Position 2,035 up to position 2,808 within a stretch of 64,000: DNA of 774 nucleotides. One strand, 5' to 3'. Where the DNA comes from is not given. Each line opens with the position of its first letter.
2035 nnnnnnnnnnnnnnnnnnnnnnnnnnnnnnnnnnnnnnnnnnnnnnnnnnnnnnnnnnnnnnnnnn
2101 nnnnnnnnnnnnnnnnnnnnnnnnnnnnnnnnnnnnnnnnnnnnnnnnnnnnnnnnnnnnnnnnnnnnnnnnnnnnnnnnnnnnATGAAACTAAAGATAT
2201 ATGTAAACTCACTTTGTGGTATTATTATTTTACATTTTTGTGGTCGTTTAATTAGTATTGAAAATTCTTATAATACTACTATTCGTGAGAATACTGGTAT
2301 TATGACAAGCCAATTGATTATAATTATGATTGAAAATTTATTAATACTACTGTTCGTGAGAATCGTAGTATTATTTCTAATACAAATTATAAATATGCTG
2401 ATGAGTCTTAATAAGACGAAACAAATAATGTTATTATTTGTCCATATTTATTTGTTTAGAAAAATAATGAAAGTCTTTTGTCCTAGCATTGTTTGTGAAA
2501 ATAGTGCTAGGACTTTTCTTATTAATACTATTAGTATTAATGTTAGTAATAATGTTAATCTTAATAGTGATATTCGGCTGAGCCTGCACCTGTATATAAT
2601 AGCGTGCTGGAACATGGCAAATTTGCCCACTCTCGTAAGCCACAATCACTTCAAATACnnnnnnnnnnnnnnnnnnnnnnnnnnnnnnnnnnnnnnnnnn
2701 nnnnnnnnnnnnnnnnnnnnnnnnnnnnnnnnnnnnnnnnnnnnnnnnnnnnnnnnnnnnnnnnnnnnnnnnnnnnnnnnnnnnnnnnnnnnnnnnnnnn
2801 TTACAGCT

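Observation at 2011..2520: Five stem-loops with a conserved loop and covarying stems in an 860-bp non-coding region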

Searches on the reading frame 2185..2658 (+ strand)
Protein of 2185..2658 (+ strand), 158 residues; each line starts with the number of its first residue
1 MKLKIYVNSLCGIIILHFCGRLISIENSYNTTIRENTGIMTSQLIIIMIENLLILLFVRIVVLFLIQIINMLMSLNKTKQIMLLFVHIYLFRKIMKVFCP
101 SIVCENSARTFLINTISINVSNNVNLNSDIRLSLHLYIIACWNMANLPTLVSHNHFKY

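Call 72: search_protein_families(library=phrogs, proteins=[window:2185-2658:+], max_evalue=0.001)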
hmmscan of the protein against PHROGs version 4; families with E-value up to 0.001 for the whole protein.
window:2185-2658:+ (158 aa): 0 families
